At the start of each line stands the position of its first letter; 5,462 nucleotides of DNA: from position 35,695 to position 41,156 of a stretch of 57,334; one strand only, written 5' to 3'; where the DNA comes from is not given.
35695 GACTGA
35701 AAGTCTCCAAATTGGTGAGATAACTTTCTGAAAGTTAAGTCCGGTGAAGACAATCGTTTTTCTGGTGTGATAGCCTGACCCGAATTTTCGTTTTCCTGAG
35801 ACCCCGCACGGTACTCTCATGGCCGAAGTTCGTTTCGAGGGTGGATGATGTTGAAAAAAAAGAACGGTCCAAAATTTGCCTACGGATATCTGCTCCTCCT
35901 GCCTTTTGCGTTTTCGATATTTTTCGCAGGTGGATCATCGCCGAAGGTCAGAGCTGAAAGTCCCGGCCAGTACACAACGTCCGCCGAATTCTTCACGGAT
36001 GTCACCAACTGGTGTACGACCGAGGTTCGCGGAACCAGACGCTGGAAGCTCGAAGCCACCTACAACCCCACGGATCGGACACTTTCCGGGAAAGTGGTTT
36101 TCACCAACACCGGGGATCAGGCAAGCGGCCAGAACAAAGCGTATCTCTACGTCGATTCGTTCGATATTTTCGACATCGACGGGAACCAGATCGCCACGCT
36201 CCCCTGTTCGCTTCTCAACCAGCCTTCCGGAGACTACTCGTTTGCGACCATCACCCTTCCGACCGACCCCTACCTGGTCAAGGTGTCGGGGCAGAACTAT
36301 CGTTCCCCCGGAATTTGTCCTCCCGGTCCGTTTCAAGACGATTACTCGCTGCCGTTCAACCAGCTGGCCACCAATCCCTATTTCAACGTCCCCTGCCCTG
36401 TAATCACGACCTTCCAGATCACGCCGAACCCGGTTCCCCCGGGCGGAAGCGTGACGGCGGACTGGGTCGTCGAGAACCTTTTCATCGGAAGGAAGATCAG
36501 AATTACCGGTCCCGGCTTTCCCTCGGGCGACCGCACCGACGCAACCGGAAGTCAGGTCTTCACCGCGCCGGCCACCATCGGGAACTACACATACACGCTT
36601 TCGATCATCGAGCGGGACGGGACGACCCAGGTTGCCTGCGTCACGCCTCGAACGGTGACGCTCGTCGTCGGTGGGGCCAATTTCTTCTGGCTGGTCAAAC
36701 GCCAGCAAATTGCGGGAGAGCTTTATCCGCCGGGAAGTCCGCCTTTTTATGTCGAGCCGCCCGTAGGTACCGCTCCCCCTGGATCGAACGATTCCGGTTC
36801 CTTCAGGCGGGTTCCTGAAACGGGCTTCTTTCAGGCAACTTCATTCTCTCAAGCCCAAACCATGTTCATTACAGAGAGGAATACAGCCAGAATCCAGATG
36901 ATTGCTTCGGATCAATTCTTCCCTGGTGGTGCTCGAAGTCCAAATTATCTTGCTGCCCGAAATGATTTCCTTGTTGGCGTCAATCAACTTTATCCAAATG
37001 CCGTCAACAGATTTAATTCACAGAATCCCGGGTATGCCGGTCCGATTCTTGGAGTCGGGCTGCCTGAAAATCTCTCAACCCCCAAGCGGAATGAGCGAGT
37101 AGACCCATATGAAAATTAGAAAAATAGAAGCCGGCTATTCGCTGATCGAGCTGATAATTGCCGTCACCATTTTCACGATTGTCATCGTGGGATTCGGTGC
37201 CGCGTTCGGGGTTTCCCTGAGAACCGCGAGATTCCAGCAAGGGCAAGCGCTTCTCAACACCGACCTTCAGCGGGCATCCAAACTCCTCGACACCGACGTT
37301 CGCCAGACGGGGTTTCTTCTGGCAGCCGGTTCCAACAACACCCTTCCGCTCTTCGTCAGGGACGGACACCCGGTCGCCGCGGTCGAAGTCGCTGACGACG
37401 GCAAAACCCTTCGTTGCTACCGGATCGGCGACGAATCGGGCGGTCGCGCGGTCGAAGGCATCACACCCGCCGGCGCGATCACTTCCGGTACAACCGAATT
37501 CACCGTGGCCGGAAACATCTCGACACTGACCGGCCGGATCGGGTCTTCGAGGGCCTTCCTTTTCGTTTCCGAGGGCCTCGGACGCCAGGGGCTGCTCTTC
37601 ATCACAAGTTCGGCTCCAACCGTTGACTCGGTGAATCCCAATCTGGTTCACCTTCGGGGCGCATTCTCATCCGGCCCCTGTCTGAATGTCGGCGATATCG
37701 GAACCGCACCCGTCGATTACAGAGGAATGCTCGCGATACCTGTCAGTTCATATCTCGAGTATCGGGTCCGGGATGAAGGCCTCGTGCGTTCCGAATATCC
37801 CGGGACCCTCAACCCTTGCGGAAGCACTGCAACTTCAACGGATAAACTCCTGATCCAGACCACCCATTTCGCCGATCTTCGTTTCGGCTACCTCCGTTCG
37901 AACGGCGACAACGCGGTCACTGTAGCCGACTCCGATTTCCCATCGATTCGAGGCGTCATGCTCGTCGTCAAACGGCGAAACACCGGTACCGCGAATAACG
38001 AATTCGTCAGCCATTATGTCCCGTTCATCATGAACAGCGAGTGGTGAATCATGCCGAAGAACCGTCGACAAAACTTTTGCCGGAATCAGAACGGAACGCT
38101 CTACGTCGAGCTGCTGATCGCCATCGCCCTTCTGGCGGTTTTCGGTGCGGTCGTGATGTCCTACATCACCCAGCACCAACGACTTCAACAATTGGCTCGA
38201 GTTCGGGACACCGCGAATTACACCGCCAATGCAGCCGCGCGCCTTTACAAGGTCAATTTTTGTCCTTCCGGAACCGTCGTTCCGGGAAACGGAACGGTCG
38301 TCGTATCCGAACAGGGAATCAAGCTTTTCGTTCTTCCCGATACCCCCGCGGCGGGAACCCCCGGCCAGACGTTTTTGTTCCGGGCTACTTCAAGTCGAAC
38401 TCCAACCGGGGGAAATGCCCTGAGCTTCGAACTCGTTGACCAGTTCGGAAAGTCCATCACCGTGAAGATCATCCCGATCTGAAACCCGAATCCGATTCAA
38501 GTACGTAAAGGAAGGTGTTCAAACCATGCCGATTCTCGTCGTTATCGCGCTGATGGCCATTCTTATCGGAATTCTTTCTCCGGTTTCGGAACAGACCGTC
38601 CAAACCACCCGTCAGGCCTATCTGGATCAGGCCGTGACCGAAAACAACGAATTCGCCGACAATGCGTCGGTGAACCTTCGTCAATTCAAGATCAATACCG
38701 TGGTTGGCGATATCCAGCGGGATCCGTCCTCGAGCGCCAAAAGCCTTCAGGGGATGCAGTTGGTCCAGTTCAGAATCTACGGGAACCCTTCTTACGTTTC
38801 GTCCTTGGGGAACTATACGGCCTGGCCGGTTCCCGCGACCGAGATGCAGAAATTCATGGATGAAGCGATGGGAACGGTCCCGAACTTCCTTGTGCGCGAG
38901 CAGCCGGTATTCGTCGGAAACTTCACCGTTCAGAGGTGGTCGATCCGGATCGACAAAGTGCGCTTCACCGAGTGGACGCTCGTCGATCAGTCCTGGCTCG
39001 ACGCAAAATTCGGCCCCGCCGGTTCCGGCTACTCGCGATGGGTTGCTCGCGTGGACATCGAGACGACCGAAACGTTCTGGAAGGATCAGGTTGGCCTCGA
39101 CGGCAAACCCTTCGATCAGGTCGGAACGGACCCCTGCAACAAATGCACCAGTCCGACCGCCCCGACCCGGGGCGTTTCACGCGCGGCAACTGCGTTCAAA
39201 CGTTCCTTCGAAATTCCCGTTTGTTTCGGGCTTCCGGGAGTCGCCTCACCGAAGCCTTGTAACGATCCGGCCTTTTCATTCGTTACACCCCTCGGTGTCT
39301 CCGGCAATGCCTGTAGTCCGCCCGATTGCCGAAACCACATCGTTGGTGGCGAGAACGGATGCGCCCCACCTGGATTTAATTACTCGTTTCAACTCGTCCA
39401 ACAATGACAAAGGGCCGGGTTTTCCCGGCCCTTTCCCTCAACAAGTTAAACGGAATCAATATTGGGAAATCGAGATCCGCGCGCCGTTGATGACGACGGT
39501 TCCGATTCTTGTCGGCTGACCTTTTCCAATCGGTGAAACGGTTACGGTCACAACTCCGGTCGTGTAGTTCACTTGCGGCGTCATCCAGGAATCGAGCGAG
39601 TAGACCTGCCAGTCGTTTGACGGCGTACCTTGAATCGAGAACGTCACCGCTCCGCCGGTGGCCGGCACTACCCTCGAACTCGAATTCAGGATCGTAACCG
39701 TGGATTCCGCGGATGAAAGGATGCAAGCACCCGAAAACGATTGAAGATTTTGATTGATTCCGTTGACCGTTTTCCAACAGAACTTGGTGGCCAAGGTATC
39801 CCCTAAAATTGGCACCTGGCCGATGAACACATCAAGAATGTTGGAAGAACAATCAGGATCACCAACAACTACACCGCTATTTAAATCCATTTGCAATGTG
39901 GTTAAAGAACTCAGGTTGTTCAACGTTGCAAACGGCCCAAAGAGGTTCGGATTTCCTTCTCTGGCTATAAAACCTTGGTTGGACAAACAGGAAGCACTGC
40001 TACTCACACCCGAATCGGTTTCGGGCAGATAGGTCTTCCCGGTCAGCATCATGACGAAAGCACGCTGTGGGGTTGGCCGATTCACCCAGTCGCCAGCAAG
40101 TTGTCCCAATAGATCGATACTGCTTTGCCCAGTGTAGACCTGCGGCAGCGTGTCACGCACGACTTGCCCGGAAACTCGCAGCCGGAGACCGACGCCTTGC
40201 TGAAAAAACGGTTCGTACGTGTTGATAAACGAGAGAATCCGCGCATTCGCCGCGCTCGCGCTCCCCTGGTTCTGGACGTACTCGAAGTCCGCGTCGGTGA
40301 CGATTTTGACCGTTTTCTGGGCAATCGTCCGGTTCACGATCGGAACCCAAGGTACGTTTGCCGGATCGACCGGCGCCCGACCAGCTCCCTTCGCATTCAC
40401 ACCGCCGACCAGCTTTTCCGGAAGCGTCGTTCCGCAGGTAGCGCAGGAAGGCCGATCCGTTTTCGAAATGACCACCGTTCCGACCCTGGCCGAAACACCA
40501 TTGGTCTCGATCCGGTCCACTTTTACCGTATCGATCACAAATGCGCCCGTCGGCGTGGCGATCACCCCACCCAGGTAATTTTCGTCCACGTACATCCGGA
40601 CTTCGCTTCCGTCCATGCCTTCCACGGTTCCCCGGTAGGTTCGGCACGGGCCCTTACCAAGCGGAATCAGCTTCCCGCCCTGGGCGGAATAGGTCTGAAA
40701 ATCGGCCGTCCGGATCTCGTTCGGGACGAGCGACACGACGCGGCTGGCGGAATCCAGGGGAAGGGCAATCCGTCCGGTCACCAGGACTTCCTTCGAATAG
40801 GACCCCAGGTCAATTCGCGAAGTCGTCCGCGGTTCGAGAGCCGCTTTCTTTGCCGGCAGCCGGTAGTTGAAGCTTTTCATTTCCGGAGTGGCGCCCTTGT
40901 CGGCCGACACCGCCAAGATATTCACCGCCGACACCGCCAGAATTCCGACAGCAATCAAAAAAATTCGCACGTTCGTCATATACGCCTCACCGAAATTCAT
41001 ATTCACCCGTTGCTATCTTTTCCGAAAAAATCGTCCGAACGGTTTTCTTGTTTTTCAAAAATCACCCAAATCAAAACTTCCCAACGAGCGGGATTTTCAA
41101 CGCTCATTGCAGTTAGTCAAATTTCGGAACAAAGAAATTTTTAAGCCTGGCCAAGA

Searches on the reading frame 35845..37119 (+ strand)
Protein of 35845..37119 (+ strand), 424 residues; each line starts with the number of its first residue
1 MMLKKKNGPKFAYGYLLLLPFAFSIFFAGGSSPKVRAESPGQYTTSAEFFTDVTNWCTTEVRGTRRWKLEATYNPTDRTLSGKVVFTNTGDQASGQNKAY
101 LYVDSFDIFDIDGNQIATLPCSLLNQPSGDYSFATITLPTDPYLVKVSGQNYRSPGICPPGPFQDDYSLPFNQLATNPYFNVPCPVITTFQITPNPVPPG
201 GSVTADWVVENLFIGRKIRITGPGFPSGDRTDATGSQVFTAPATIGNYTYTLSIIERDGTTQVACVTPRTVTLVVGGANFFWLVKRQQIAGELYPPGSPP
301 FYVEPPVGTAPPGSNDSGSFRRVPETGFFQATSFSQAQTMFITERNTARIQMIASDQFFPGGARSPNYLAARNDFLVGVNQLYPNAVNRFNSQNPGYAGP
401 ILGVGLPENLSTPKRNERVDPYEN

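Call 12: search_protein_families(library=pfam, proteins=[window:35845-37119:+], max_evalue=0.01)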
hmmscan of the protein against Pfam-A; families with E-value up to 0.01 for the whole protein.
window:35845-37119:+ (424 aa): 0 families

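Call 42: search_protein_families(library=phrogs, proteins=[window:35845-37119:+], max_evalue=0.01)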
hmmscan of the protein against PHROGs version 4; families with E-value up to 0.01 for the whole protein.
window:35845-37119:+ (424 aa): 0 families

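Call 43: search_protein_families(library=padloc, proteins=[window:35845-37119:+], max_evalue=0.01)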
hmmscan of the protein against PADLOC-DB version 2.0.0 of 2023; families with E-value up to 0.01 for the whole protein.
window:35845-37119:+ (424 aa): 0 families

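Call 58: find_related_loci(query=window:35845-37119:+, collection=viral_contigs, flank=10000)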
Query window:35845-37119:+ (424 aa) in viral_contigs; peptide patterns used: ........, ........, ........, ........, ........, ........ (x = any residue, [..] = any of these).
11 stretches matched a pattern, but none encodes a relative of the query by tblastn (E <= 1e-3).

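Call 82: search_solved_structures(query=window:35845-37119:+, max_evalue=1)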
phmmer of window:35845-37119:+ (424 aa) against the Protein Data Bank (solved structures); distinct sequences matched with E-value up to 1: 1.
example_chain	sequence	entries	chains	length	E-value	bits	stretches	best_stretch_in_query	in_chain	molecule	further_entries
4z9y_A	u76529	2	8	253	0.96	11.3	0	338-388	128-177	2-deoxy-D-gluconate 3-dehydrogenase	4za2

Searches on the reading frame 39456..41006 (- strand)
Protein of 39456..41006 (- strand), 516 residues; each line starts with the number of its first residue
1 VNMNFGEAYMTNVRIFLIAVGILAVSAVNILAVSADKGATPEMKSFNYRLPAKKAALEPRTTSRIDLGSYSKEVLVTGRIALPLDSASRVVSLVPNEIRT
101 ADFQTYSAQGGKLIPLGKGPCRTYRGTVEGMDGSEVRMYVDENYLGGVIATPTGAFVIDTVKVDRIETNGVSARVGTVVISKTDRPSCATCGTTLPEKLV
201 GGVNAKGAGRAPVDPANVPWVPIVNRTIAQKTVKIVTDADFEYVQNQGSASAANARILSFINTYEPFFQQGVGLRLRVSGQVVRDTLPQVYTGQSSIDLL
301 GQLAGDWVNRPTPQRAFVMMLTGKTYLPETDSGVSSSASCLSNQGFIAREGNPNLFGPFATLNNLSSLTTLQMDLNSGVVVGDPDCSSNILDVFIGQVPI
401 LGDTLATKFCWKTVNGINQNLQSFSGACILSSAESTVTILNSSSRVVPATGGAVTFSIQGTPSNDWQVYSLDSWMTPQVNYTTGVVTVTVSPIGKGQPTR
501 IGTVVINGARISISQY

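Call 12: search_protein_families(library=pfam, proteins=[window:39456-41006:-], max_evalue=0.01)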
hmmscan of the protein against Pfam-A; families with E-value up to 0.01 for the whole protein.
window:39456-41006:- (516 aa): 0 families

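Call 42: search_protein_families(library=phrogs, proteins=[window:39456-41006:-], max_evalue=0.01)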
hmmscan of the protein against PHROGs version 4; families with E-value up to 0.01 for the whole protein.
window:39456-41006:- (516 aa): 0 families

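Call 43: search_protein_families(library=padloc, proteins=[window:39456-41006:-], max_evalue=0.01)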
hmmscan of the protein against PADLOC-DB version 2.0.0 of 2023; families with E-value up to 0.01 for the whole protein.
window:39456-41006:- (516 aa): 0 families

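Call 68: find_homologous_proteins(query=window:39456-41006:-)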
Query window:39456-41006:- (516 aa): 7 proteins with E <= 0.001 among 8000 candidates.
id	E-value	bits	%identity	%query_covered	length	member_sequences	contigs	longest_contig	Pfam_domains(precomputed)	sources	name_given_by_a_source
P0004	0.0e+0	1058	95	98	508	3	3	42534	-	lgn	-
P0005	2.7e-223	760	68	98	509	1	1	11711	-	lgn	-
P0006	3.8e-184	631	60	94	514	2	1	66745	-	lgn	-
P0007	1.5e-181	622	59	94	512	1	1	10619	-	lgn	-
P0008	3.8e-180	618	59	94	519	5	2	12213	-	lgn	-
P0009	2.1e-142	493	70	61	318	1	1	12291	-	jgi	jgi:hypothetical protein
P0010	2.7e-128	447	48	92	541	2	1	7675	-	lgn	-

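Call 69: find_encoding_contigs(protein=P0006, flank=10000)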
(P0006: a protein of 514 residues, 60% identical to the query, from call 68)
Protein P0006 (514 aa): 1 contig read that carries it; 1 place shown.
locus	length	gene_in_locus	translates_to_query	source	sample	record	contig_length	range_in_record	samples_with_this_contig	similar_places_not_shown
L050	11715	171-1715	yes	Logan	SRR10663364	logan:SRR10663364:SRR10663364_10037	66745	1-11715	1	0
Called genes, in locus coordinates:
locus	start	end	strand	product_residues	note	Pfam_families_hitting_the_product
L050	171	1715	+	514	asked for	-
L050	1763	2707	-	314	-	-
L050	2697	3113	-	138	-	-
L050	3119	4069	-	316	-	PF07963:N_methyl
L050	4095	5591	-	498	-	-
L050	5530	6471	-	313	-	PF00990:GGDEF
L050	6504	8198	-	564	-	PF00437:T2SSE, PF13191:AAA_16 (weak)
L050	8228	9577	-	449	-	-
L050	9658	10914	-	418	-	PF00482:T2SSF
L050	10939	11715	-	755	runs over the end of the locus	PF00437:T2SSE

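Call 70: find_encoding_contigs(protein=P0005, flank=10000)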
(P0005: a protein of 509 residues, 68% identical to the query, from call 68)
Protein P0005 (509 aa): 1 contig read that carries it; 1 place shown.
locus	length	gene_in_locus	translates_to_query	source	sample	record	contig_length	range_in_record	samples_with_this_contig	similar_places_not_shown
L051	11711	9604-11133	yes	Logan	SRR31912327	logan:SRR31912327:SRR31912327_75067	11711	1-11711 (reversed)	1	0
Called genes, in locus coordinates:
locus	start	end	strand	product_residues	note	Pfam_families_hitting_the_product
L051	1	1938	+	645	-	?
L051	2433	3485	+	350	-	PF01936:NYN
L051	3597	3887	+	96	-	-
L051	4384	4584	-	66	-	-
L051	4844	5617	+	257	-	-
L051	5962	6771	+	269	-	-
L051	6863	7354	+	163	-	-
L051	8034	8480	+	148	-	PF14567:SUKH_5 (weak), PF09346:SMI1_KNR4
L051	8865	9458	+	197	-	-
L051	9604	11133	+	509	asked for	-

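Call 71: find_encoding_contigs(protein=P0007, flank=10000)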
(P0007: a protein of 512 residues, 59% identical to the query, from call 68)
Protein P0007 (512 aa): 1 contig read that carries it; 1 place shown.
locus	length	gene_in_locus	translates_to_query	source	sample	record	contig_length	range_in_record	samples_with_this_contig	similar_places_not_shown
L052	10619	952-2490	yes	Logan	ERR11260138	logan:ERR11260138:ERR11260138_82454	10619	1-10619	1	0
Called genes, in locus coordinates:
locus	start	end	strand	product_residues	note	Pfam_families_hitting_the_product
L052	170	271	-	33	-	-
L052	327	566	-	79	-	-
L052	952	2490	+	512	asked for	-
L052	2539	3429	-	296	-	-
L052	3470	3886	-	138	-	-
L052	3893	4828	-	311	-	PF07963:N_methyl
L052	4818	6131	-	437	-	-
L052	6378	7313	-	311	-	PF00990:GGDEF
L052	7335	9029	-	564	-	PF00437:T2SSE, PF13191:AAA_16 (faint)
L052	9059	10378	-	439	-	-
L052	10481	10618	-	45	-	?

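Call 73: find_encoding_contigs(protein=P0009, flank=10000)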
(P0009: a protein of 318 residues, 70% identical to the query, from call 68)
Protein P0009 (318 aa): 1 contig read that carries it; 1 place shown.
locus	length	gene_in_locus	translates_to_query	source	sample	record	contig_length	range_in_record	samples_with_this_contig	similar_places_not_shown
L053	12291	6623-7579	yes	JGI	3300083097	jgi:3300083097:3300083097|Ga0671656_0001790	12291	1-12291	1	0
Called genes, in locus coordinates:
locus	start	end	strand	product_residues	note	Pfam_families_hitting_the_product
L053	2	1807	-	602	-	?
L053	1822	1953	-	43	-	-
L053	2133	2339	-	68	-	-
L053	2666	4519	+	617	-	PF00069:Pkinase, PF01636:APH (faint), PF07714:PK_Tyr_Ser-Thr, PF03109:ABC1 (weak), PF03781:FGE-sulfatase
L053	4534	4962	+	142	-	-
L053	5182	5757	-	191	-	PF26915:Phage_P4_cII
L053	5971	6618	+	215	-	-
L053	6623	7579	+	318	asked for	-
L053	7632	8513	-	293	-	-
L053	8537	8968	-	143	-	-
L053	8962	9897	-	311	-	PF07963:N_methyl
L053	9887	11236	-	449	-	-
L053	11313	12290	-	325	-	?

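Call 74: find_encoding_contigs(protein=P0010, flank=10000)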
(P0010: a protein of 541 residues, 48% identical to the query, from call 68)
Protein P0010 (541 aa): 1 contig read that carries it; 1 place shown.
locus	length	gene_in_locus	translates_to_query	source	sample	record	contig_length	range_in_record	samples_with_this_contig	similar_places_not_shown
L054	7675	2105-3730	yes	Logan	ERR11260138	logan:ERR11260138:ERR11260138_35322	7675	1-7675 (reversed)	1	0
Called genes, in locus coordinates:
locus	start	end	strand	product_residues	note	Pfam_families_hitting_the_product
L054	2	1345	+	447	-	?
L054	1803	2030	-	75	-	-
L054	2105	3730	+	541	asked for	-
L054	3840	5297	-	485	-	PF00929:RNase_T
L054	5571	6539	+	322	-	-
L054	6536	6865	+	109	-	-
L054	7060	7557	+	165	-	-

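Call 83: search_solved_structures(query=window:39456-41006:-, max_evalue=1)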
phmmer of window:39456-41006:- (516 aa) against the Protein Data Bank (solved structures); distinct sequences matched with E-value up to 1: 2.
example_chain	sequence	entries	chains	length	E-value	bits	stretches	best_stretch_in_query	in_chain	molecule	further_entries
9o9a_A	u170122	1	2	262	0.16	13.7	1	64-148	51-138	DR3087 IL-18 Surrogate Cytokine Agonist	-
1ves_A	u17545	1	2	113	0.97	11.1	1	53-118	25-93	New Antigen Receptor variable domain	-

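Call 115: find_encoding_contigs(protein=P0004, flank=10000, max_places=5)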
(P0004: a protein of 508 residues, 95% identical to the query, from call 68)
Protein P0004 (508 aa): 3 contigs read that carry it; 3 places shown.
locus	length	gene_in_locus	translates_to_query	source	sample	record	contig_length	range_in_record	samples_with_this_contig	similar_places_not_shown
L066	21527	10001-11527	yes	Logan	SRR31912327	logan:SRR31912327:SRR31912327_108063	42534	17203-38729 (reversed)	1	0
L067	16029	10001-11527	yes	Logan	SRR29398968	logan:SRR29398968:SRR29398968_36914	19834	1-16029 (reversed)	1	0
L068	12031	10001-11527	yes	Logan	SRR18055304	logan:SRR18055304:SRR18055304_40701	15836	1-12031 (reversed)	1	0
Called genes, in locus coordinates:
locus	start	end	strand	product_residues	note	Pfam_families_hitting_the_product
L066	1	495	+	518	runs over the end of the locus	PF25164:CoiA_N (weak)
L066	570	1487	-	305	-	-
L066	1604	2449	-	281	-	PF00069:Pkinase, PF07714:PK_Tyr_Ser-Thr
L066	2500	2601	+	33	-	-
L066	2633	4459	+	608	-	PF00069:Pkinase, PF07714:PK_Tyr_Ser-Thr, PF01636:APH (faint), PF03781:FGE-sulfatase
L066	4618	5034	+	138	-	-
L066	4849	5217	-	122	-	-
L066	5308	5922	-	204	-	-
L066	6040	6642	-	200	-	-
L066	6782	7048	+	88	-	-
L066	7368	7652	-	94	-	-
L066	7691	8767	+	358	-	PF01385:OrfB_IS605, PF07282:Cas12f1-like_TNB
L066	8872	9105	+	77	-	-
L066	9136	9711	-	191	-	PF26915:Phage_P4_cII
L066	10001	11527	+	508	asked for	-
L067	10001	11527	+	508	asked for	-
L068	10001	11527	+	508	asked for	-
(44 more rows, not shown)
